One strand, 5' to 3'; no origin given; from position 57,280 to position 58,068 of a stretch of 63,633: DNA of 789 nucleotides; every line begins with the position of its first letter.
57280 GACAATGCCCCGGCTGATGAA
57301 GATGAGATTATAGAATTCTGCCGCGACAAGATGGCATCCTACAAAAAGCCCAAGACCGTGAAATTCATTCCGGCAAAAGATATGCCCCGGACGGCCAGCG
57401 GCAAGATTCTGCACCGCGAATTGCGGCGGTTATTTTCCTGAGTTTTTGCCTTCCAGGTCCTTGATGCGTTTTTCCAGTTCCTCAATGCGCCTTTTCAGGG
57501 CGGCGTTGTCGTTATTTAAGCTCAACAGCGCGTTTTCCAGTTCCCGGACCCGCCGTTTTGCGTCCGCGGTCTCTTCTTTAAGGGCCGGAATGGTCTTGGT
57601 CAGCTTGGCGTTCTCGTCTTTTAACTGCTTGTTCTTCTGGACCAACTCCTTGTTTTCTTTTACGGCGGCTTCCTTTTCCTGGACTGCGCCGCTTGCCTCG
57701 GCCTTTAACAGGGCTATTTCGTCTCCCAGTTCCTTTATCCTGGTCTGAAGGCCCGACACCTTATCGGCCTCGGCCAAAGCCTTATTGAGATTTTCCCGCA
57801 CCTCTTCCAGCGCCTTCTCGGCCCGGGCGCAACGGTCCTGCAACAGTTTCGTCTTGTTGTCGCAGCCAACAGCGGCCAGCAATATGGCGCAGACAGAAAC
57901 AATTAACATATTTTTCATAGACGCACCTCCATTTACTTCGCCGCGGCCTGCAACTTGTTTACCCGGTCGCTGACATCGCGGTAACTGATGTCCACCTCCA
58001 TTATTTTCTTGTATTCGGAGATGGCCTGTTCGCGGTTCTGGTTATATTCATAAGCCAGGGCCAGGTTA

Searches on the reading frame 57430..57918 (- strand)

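Call 6: search_protein_families(library=pfam, proteins=[window:57430-57918:-], max_evalue=0.1)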
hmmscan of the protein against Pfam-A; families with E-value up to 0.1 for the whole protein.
window:57430-57918:- (162 aa): 59 families (the best 25 are shown)
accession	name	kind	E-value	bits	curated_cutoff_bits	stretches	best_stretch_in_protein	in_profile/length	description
PF08614.16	ATG16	-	7.8e-06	26.6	33.7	2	100-158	73-131/200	Autophagy protein 16 (ATG16)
PF06005.17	ZapB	-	1.4e-05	25.9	31.5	2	55-109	7-61/71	Cell division protein ZapB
PF07926.17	TPR_MLP1_2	-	3.1e-05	24.4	36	1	56-160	19-120/129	TPR/MLP1/MLP2-like protein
PF11559.13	ADIP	-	6.7e-05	23.4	34.3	1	39-126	52-141/151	Afadin- and alpha -actinin-Binding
PF05557.18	MAD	-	8.9e-05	21.5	30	1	31-159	28-155/661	Mitotic checkpoint protein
PF00170.26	bZIP_1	-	9.6e-05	22.9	27.6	2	121-159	25-63/64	bZIP transcription factor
PF09728.14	Taxilin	-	0.00024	20.8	30.3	1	99-156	236-293/302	Myosin-like coiled-coil protein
PF01166.23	TSC22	-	0.00028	21.4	30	0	52-75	14-37/57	TSC-22/dip/bun family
PF04977.20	DivIC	-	0.00048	20.3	28.9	1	123-157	18-53/80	Septum formation initiator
PF11932.13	DUF3450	-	0.00056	19.7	32.6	1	72-150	15-93/241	Protein of unknown function (DUF3450)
PF23991.1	DUF7310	-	0.00058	20.7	40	1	109-158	4-52/83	Coiled-coil region of unknown function (DUF7310)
PF00038.26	Filament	-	0.0006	20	40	1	16-153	119-255/313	Intermediate filament protein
PF07889.17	DUF1664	-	0.0008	19.9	34.6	1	90-158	55-123/124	Protein of unknown function (DUF1664)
PF08647.16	BRE1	-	0.0011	19.5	27.9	1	52-129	17-94/95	BRE1 E3 ubiquitin ligase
PF12795.12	MscS_porin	-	0.0011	19.1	34.4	1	25-118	117-215/238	Mechanosensitive ion channel porin domain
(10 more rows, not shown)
